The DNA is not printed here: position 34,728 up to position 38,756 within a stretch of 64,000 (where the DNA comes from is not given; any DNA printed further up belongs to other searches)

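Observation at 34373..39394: Operon with a five-domain FHA / IDO-like / reductase / cytochrome b5 enzyme, a CBS protein and an MDMPI protein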

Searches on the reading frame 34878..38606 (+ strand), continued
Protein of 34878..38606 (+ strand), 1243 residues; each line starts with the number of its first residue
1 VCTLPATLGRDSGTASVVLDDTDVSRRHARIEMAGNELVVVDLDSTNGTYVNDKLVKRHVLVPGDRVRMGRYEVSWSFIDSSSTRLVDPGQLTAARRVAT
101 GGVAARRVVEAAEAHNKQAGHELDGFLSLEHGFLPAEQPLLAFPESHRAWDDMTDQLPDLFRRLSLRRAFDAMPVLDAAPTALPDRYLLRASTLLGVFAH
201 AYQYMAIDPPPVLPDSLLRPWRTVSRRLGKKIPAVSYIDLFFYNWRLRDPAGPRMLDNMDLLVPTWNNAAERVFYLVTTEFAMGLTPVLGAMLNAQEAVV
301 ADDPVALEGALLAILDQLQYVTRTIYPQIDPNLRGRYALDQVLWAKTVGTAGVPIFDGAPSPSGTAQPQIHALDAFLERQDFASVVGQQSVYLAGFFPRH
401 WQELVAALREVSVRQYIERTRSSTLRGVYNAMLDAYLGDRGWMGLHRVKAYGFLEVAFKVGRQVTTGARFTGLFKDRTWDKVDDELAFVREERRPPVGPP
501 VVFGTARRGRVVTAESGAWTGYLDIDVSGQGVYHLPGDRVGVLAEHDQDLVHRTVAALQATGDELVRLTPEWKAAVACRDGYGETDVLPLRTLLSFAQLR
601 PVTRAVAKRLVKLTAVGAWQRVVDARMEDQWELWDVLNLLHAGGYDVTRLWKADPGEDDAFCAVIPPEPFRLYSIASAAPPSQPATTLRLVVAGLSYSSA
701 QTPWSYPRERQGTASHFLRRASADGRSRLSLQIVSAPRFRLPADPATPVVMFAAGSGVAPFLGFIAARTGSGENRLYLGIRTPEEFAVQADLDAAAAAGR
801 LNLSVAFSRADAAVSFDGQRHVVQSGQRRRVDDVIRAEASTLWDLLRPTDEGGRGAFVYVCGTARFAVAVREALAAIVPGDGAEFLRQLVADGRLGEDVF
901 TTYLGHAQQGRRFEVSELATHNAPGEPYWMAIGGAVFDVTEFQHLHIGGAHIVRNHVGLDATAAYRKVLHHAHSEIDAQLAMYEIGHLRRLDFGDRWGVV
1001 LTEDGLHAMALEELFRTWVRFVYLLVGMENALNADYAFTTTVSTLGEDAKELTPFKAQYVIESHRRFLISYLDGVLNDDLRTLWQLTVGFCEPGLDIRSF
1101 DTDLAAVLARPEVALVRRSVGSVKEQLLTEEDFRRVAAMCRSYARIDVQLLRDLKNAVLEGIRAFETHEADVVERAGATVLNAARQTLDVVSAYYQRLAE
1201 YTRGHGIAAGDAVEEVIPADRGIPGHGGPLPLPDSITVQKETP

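Call 9: find_homologous_proteins(query=window:34878-38606:+, max_evalue=0.00001)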
Query window:34878-38606:+ (1243 aa): 318 proteins with E <= 0.00001 among 8000 candidates; the best 120 are listed.
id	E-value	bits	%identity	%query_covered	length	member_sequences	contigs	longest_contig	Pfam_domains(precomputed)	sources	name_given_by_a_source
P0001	0.0e+0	2819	100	100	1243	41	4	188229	PF00498.32,PF01231.24,PF00175.27,PF16697.11,PF00173.34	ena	-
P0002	0.0e+0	2538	90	99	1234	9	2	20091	PF00498.32,PF01231.24,PF00175.27,PF16697.11,PF00173.34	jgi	-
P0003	0.0e+0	2501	88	99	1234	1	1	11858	PF00498.32,PF01231.24,PF00175.27,PF16697.11,PF00173.34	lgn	-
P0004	0.0e+0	2495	89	99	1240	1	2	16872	PF00498.32,PF01231.24,PF00175.27,PF16697.11,PF00173.34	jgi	jgi:sulfite reductase alpha subunit-like flavoprotein/cytochrome b involved in lipid metabolism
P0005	0.0e+0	2358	83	99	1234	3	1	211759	PF00498.32,PF01231.24,PF00175.27,PF16697.11,PF00173.34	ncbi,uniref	ncbi:FHA domain-containing protein [Dactylosporangium sp. NPDC048998]|uniref:FHA domain-containing p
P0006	0.0e+0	2357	83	99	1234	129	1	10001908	PF00498.32,PF01231.24,PF16697.11,PF00667.27,PF00173.34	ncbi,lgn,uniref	ncbi:FHA domain-containing protein [Sphaerisporangium viridialbum]|uniref:FHA domain-containing prot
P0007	0.0e+0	2348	83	99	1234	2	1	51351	PF00498.32,PF01231.24,PF16697.11,PF00173.34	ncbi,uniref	ncbi:FHA domain-containing protein [Dactylosporangium sp. NPDC000555]|uniref:FHA domain-containing p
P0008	0.0e+0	2346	83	99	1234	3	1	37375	PF00498.32,PF01231.24,PF00175.27,PF16697.11,PF00667.27,PF00173.34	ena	-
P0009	0.0e+0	2346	83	99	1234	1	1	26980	PF00498.32,PF01231.24,PF00175.27,PF16697.11,PF00667.27,PF00173.34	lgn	-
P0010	0.0e+0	2345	83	99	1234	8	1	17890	PF00498.32,PF01231.24,PF00175.27,PF16697.11,PF00173.34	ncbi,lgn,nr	ncbi:MAG: Sulfite reductase flavoprotein alpha-component [Sphaerisporangium sp.]|nr:Sulfite reductas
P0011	0.0e+0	2342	83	99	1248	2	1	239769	PF00498.32,PF01231.24,PF16697.11,PF00667.27,PF00173.34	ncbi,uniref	ncbi:FHA domain-containing protein [Microtetraspora fusca]|uniref:FHA domain-containing protein n=1 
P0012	0.0e+0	2340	83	99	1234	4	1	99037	PF00498.32,PF01231.24,PF00175.27,PF16697.11,PF00667.27,PF00173.34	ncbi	-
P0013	0.0e+0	2334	82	99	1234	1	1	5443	PF00498.32,PF01231.24,PF00175.27,PF16697.11,PF00173.34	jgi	jgi:sulfite reductase (NADPH) flavoprotein alpha-component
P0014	0.0e+0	2325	91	91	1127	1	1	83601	PF01231.24,PF00173.34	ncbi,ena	-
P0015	0.0e+0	2325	82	99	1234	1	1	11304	PF00498.32,PF01231.24,PF00175.27,PF16697.11,PF00667.27,PF00173.34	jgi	jgi:sulfite reductase alpha subunit-like flavoprotein/cytochrome b involved in lipid metabolism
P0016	0.0e+0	2324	82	99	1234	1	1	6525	PF00498.32,PF01231.24,PF00175.27,PF16697.11,PF00667.27,PF00173.34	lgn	-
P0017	0.0e+0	2317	82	99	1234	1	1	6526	PF00498.32,PF01231.24,PF00175.27,PF16697.11,PF00667.27,PF00173.34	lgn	-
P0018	0.0e+0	2315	83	98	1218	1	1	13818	PF00498.32,PF01231.24,PF00175.27,PF16697.11,PF00667.27,PF00173.34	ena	-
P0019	0.0e+0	2305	81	99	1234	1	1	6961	PF00498.32,PF01231.24,PF16697.11,PF00667.27,PF00173.34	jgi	jgi:sulfite reductase alpha subunit-like flavoprotein/cytochrome b involved in lipid metabolism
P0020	0.0e+0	2304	81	99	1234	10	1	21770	PF00498.32,PF01231.24,PF00175.27,PF16697.11,PF00173.34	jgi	jgi:sulfite reductase alpha subunit-like flavoprotein/cytochrome b involved in lipid metabolism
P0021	0.0e+0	2299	82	99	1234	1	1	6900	PF00498.32,PF01231.24,PF00175.27,PF16697.11,PF00667.27,PF00173.34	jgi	jgi:sulfite reductase alpha subunit-like flavoprotein/cytochrome b involved in lipid metabolism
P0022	0.0e+0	2297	82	99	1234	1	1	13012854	PF00498.32,PF01231.24,PF16697.11,PF00173.34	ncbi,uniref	ncbi:FHA domain-containing protein [Dactylosporangium sp. CA-092794]|uniref:FHA domain-containing pr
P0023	0.0e+0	2295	81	99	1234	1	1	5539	PF00498.32,PF01231.24,PF00175.27,PF16697.11,PF00667.27,PF00173.34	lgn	-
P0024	0.0e+0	2293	81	99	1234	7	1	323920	PF00498.32,PF01231.24,PF16697.11,PF00667.27,PF00173.34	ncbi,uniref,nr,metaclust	ncbi:FHA domain-containing protein [Microtetraspora niveoalba]|uniref:FHA domain-containing protein 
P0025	0.0e+0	2292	81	99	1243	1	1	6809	PF00498.32,PF01231.24,PF16697.11,PF00173.34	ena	-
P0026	0.0e+0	2291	81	99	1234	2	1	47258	PF00498.32,PF01231.24,PF00175.27,PF16697.11,PF00173.34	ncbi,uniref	ncbi:FHA domain-containing protein [Sphaerimonospora cavernae]|uniref:FHA domain-containing protein 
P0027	0.0e+0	2287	81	99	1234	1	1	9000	PF00498.32,PF01231.24,PF00175.27,PF16697.11,PF00667.27,PF00173.34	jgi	-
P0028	0.0e+0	2286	81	99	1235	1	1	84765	PF00498.32,PF01231.24,PF00175.27,PF16697.11,PF00667.27,PF00173.34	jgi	jgi:sulfite reductase (NADPH) flavoprotein alpha-component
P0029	0.0e+0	2277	81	98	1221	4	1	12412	PF00498.32,PF01231.24,PF00175.27,PF16697.11,PF00173.34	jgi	jgi:sulfite reductase (NADPH) flavoprotein alpha-component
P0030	0.0e+0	2273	80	99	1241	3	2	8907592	PF00498.32,PF01231.24,PF16697.11,PF00173.34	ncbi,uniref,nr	ncbi:FHA domain-containing protein [Catellatospora citrea]|uniref:Sulfite reductase (NADPH) flavopro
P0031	0.0e+0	2272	81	99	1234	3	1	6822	PF00498.32,PF01231.24,PF16697.11,PF00667.27,PF00173.34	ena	-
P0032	0.0e+0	2269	80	99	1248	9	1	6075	PF00498.32,PF01231.24,PF16697.11,PF00667.27,PF00173.34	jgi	jgi:sulfite reductase alpha subunit-like flavoprotein/cytochrome b involved in lipid metabolism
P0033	0.0e+0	2268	80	99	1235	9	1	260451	PF00498.32,PF01231.24,PF16697.11,PF00173.34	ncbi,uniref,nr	ncbi:FHA domain-containing protein [Catellatospora vulcania]|uniref:FHA domain-containing protein n=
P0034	0.0e+0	2266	81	99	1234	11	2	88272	PF00498.32,PF01231.24,PF00175.27,PF16697.11,PF00667.27,PF00173.34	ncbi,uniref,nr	ncbi:FHA domain-containing protein [Microbispora amethystogenes]|uniref:FHA domain-containing protei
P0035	0.0e+0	2266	80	99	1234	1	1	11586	PF00498.32,PF01231.24,PF16697.11,PF00667.27,PF00173.34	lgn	-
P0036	0.0e+0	2261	80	99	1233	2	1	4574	PF00498.32,PF01231.24,PF16697.11,PF00173.34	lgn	-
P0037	0.0e+0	2257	81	98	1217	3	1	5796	PF00498.32,PF01231.24,PF00175.27,PF16697.11,PF00667.27,PF00173.34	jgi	jgi:sulfite reductase alpha subunit-like flavoprotein/cytochrome b involved in lipid metabolism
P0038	0.0e+0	2252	79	99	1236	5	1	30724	PF00498.32,PF01231.24,PF00175.27,PF16697.11,PF00667.27,PF00173.34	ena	-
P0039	0.0e+0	2252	79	99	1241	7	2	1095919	PF00498.32,PF01231.24,PF16697.11,PF00173.34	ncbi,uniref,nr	ncbi:FHA domain-containing protein [Catellatospora paridis]|uniref:FHA domain-containing protein n=1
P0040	0.0e+0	2251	81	98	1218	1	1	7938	PF00498.32,PF01231.24,PF16697.11,PF00667.27,PF00173.34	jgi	jgi:sulfite reductase alpha subunit-like flavoprotein/cytochrome b involved in lipid metabolism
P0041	0.0e+0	2248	80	99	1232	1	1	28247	PF00498.32,PF01231.24,PF00175.27,PF16697.11,PF00667.27,PF00173.34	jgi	jgi:sulfite reductase (NADPH) flavoprotein alpha-component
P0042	0.0e+0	2244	79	99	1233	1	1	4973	PF00498.32,PF01231.24,PF16697.11,PF00667.27,PF00173.34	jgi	jgi:sulfite reductase alpha subunit-like flavoprotein/cytochrome b involved in lipid metabolism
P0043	0.0e+0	2236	79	99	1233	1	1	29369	PF00498.32,PF01231.24,PF00175.27,PF16697.11,PF00173.34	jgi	jgi:sulfite reductase (NADPH) flavoprotein alpha-component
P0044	0.0e+0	2234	79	99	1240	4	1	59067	PF00498.32,PF01231.24,PF16697.11,PF00173.34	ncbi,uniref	ncbi:FHA domain-containing protein [Catellatospora sp. NPDC049133]|uniref:FHA domain-containing prot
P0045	0.0e+0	2224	79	99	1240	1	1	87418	PF00498.32,PF01231.24,PF16697.11,PF00173.34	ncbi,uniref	ncbi:FHA domain-containing protein [Catellatospora aurea]|uniref:FHA domain-containing protein n=1 T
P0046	0.0e+0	2215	80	98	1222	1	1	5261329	PF00498.32,PF01231.24,PF00175.27,PF16697.11,PF00173.34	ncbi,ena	-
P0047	0.0e+0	2213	78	99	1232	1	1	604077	PF00498.32,PF01231.24,PF00175.27,PF16697.11,PF00667.27,PF00173.34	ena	-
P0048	0.0e+0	2201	77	99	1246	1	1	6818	PF00498.32,PF01231.24,PF16697.11,PF00173.34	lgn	-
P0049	0.0e+0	2199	79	98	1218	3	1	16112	PF00498.32,PF01231.24,PF00175.27,PF16697.11,PF00173.34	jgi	jgi:sulfite reductase alpha subunit-like flavoprotein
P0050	0.0e+0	2197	79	98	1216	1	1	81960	PF00498.32,PF01231.24,PF00175.27,PF16697.11,PF00173.34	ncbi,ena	-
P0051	0.0e+0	2187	77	99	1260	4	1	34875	PF00498.32,PF01231.24,PF16697.11,PF00173.34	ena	-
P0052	0.0e+0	2187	77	99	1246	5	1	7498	PF00498.32,PF01231.24,PF00175.27,PF16697.11,PF00667.27,PF00173.34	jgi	jgi:sulfite reductase (NADPH) flavoprotein alpha-component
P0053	0.0e+0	2176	78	99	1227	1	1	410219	PF00498.32,PF01231.24,PF00175.27,PF16697.11,PF00173.34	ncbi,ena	-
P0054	0.0e+0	2176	77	99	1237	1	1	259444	PF00498.32,PF01231.24,PF00175.27,PF16697.11,PF00173.34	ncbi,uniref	ncbi:FHA domain-containing protein [Dactylosporangium sp. NPDC005555]|uniref:FHA domain-containing p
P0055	0.0e+0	2175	77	99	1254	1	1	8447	PF00498.32,PF01231.24,PF00175.27,PF16697.11,PF00667.27,PF00173.34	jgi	jgi:sulfite reductase alpha subunit-like flavoprotein/cytochrome b involved in lipid metabolism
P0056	0.0e+0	2174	76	99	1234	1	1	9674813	PF00498.32,PF01231.24,PF00175.27,PF16697.11,PF00173.34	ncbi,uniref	ncbi:FHA domain-containing protein [Dactylosporangium sp. CA-139066]|uniref:FHA domain-containing pr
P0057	0.0e+0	2170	77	99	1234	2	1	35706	PF00498.32,PF01231.24,PF00175.27,PF16697.11,PF00173.34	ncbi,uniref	ncbi:FHA domain-containing protein [Dactylosporangium sp. NPDC051485]|uniref:FHA domain-containing p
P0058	0.0e+0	2169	78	98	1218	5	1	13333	PF00498.32,PF01231.24,PF00175.27,PF16697.11,PF00173.34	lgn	-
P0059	0.0e+0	2167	76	99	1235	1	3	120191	PF00498.32,PF01231.24,PF00175.27,PF16697.11,PF00173.34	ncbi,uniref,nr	ncbi:FHA domain-containing protein [Dactylosporangium siamense]|uniref:FHA domain-containing protein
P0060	0.0e+0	2167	77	98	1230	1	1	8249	PF00498.32,PF01231.24,PF00175.27,PF16697.11,PF00173.34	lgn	-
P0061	0.0e+0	2164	78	99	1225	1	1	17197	PF00498.32,PF01231.24,PF00175.27,PF16697.11,PF00667.27,PF00173.34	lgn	-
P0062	0.0e+0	2155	78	99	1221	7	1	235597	PF00498.32,PF01231.24,PF00175.27,PF16697.11,PF00173.34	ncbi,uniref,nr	ncbi:FHA domain-containing protein [Herbidospora galbida]|uniref:FHA domain-containing protein n=1 T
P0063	0.0e+0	2154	77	99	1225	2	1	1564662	PF00498.32,PF01231.24,PF00175.27,PF16697.11,PF00667.27,PF00173.34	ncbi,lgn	ncbi:FHA domain-containing protein [Herbidospora sp. RD11066]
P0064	0.0e+0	2149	76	99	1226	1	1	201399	PF00498.32,PF01231.24,PF00175.27,PF16697.11,PF00173.34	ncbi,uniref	ncbi:FHA domain-containing protein [Dactylosporangium sp. NPDC051541]|uniref:FHA domain-containing p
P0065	0.0e+0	2146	76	99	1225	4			PF00498.32,PF01231.24,PF16697.11,PF00173.34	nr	nr:hypothetical protein GCM10020063_020120 [Dactylosporangium thailandense]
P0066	0.0e+0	2145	76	99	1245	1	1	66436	PF00498.32,PF01231.24,PF00175.27,PF16697.11,PF00173.34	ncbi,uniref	ncbi:FHA domain-containing protein [Dactylosporangium sp. NPDC005572]|uniref:FHA domain-containing p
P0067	0.0e+0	2144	77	99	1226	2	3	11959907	PF00498.32,PF01231.24,PF00175.27,PF16697.11,PF00173.34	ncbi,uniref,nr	ncbi:FHA domain-containing protein [Dactylosporangium vinaceum]|uniref:FHA domain-containing protein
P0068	0.0e+0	2142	76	98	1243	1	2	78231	PF00498.32,PF01231.24,PF00175.27,PF16697.11,PF00667.27,PF00173.34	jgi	jgi:sulfite reductase alpha subunit-like flavoprotein/cytochrome b involved in lipid metabolism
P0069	0.0e+0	2110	77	99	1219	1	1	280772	PF00498.32,PF01231.24,PF16697.11,PF00173.34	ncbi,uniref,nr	ncbi:FHA domain-containing protein [Actinoplanes bogorensis]|uniref:FHA domain-containing protein n=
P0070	0.0e+0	2100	75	99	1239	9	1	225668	PF00498.32,PF01231.24,PF00175.27,PF16697.11,PF00173.34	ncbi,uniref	ncbi:FHA domain-containing protein [Dactylosporangium sp. NPDC006015]|uniref:FHA domain-containing p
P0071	0.0e+0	2098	75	99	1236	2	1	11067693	PF00498.32,PF01231.24,PF16697.11,PF00173.34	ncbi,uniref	ncbi:FHA domain-containing protein [Dactylosporangium sp. CS-033363]|uniref:FHA domain-containing pr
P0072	0.0e+0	2041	80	72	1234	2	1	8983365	PF00498.32,PF01231.24,PF00175.27,PF16697.11,PF00173.34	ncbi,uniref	ncbi:FHA domain-containing protein [Catellatospora bangladeshensis]|uniref:FHA domain-containing pro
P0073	0.0e+0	2009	73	97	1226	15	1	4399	PF00498.32,PF01231.24,PF16697.11,PF00667.27,PF00173.34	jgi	jgi:sulfite reductase alpha subunit-like flavoprotein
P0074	0.0e+0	1991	72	98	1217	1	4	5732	PF00498.32,PF01231.24,PF16697.11,PF00667.27,PF00173.34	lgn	-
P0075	0.0e+0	1978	73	95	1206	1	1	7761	PF00498.32,PF01231.24,PF00667.27,PF00173.34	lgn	-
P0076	0.0e+0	1968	70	99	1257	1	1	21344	PF00498.32,PF01231.24,PF16697.11,PF00667.27,PF00173.34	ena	-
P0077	0.0e+0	1968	72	97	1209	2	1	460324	PF01231.24,PF00173.34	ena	-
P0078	0.0e+0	1943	80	84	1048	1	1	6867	PF01231.24,PF00175.27,PF00667.27,PF00173.34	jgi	-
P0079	0.0e+0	1925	70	98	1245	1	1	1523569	PF00498.32,PF01231.24,PF16697.11,PF00173.34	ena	-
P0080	0.0e+0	1916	70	97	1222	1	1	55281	PF01231.24,PF00175.27,PF00667.27,PF00173.34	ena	-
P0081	0.0e+0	1883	68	98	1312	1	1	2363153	PF00498.32,PF01231.24,PF00175.27,PF16697.11,PF00667.27,PF00173.34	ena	-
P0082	0.0e+0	1805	79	80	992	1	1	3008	PF01231.24,PF00173.34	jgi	jgi:sulfite reductase (NADPH) flavoprotein alpha-component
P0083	0.0e+0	1689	63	98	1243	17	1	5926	PF00498.32,PF01231.24,PF00175.27,PF16697.11,PF00667.27,PF00173.34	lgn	-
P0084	0.0e+0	1664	84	69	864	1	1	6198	PF01231.24,PF00175.27,PF00667.27,PF00173.34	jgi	jgi:sulfite reductase alpha subunit-like flavoprotein/cytochrome b involved in lipid metabolism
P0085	0.0e+0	1620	88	65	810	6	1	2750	PF00175.27,PF00173.34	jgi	jgi:sulfite reductase (NADPH) flavoprotein alpha-component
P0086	0.0e+0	1563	59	98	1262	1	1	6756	PF00498.32,PF01231.24,PF00175.27,PF16697.11,PF00667.27,PF00173.34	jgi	jgi:sulfite reductase alpha subunit-like flavoprotein/cytochrome b involved in lipid metabolism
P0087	0.0e+0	1559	56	99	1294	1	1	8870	PF00498.32,PF01231.24,PF00175.27,PF16697.11,PF00667.27,PF00173.34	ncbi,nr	ncbi:MAG TPA: FHA domain-containing protein [Ktedonobacteraceae bacterium]|nr:FHA domain-containing 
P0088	0.0e+0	1557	55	99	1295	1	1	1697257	PF00498.32,PF01231.24,PF00175.27,PF16697.11,PF00667.27,PF00173.34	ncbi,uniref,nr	ncbi:FHA domain-containing protein [Ktedonospora formicarum]|uniref:FHA domain-containing protein n=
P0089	0.0e+0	1555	55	99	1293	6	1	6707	PF00498.32,PF01231.24,PF00175.27,PF16697.11,PF00667.27,PF00173.34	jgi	jgi:sulfite reductase (NADPH) flavoprotein alpha-component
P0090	0.0e+0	1547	56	98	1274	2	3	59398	PF00498.32,PF01231.24,PF00175.27,PF16697.11,PF00667.27,PF00173.34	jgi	jgi:sulfite reductase (NADPH) flavoprotein alpha-component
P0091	0.0e+0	1538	81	67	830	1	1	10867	PF00667.27,PF00173.34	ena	-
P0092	0.0e+0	1535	59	99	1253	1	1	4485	PF00498.32,PF01231.24,PF16697.11,PF00667.27,PF00173.34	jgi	jgi:cytochrome b involved in lipid metabolism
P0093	0.0e+0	1532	55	99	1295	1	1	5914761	PF00498.32,PF01231.24,PF00175.27,PF16697.11,PF00667.27,PF00173.34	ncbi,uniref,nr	ncbi:hypothetical protein KDH_76610 [Dictyobacter sp. S3.2.2.5]|uniref:FHA domain-containing protein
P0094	0.0e+0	1531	54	99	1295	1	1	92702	PF00498.32,PF01231.24,PF00175.27,PF16697.11,PF00667.27,PF00173.34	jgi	jgi:sulfite reductase alpha subunit-like flavoprotein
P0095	0.0e+0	1529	55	99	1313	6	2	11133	PF00498.32,PF01231.24,PF00175.27,PF16697.11,PF00667.27,PF00173.34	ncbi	-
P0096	0.0e+0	1526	54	99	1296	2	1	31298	PF00498.32,PF01231.24,PF00175.27,PF16697.11,PF00667.27,PF00173.34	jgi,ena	-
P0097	0.0e+0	1516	55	99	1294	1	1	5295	PF00498.32,PF01231.24,PF00175.27,PF16697.11,PF00667.27,PF00173.34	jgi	jgi:sulfite reductase (NADPH) flavoprotein alpha-component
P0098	0.0e+0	1516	54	99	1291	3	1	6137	PF00498.32,PF01231.24,PF00175.27,PF16697.11,PF00667.27,PF00173.34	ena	-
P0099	0.0e+0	1515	54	99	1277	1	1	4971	PF00498.32,PF01231.24,PF00175.27,PF16697.11,PF00667.27,PF00173.34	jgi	jgi:sulfite reductase (NADPH) flavoprotein alpha-component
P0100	0.0e+0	1511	54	97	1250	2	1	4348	PF00498.32,PF01231.24,PF00175.27,PF16697.11,PF00667.27,PF00173.34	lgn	-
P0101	0.0e+0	1510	55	98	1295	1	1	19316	PF00498.32,PF01231.24,PF00175.27,PF16697.11,PF00667.27,PF00173.34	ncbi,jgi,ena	jgi:sulfite reductase (NADPH) flavoprotein alpha-component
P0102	0.0e+0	1510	53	99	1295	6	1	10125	PF00498.32,PF01231.24,PF00175.27,PF16697.11,PF00667.27,PF00173.34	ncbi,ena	-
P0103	0.0e+0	1507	54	99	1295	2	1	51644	PF00498.32,PF01231.24,PF00175.27,PF16697.11,PF00667.27,PF00173.34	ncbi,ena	-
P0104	0.0e+0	1501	58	99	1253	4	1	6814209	PF00498.32,PF01231.24,PF16697.11,PF00667.27,PF00173.34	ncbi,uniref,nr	ncbi:FHA domain-containing protein [Pseudonocardia sp. WMMC193]|uniref:FHA domain-containing protein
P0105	0.0e+0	1500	55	99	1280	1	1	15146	PF00498.32,PF01231.24,PF00175.27,PF16697.11,PF00667.27,PF00173.34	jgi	jgi:sulfite reductase alpha subunit-like flavoprotein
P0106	0.0e+0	1487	53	99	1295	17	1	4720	PF00498.32,PF01231.24,PF00175.27,PF16697.11,PF00667.27,PF00173.34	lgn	-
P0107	0.0e+0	1462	52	99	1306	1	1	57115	PF00498.32,PF01231.24,PF00175.27,PF16697.11,PF00667.27,PF00173.34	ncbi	ncbi:MAG: FHA domain-containing protein [Chloroflexota bacterium]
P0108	0.0e+0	1459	57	99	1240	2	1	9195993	PF00498.32,PF01231.24,PF00175.27,PF16697.11,PF00667.27,PF00173.34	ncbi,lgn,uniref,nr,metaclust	ncbi:FHA domain-containing protein [Cryptosporangium arvum]|uniref:FHA domain-containing protein n=1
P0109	0.0e+0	1453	59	91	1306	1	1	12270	PF00498.32,PF01231.24,PF00175.27,PF16697.11,PF00667.27,PF00173.34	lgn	-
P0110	0.0e+0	1424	54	99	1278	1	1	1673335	PF00498.32,PF01231.24,PF00175.27,PF16697.11,PF00667.27,PF00173.34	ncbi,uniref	ncbi:FHA domain-containing protein [Cryptosporangium sp. NPDC048952]|uniref:FHA domain-containing pr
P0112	0.0e+0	1398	76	66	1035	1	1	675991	PF00498.32,PF01231.24,PF16697.11,PF00667.27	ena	-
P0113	0.0e+0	1382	82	59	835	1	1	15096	PF00498.32,PF01231.24,PF16697.11,PF00667.27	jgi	jgi:sulfite reductase (NADPH) flavoprotein alpha-component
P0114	0.0e+0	1379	83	58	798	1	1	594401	PF00498.32,PF01231.24,PF16697.11,PF00667.27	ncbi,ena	-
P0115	0.0e+0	1378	81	60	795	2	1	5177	PF00498.32,PF01231.24,PF16697.11,PF00667.27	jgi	jgi:hypothetical protein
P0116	0.0e+0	1300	61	80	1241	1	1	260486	PF00498.32,PF01231.24,PF00175.27,PF16697.11,PF00667.27,PF00173.34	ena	-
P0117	0.0e+0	1299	52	99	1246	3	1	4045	PF00498.32,PF01231.24,PF00175.27,PF16697.11,PF00667.27,PF00173.34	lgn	-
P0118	0.0e+0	1268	53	99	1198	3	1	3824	PF00498.32,PF01231.24,PF00175.27,PF16697.11,PF00667.27,PF00173.34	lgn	-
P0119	0.0e+0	1259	51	92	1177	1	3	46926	PF01231.24,PF00175.27,PF00667.27,PF00173.34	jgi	jgi:sulfite reductase alpha subunit-like flavoprotein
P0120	0.0e+0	1216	50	91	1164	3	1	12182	PF01231.24,PF00175.27,PF00667.27,PF00173.34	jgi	jgi:sulfite reductase alpha subunit-like flavoprotein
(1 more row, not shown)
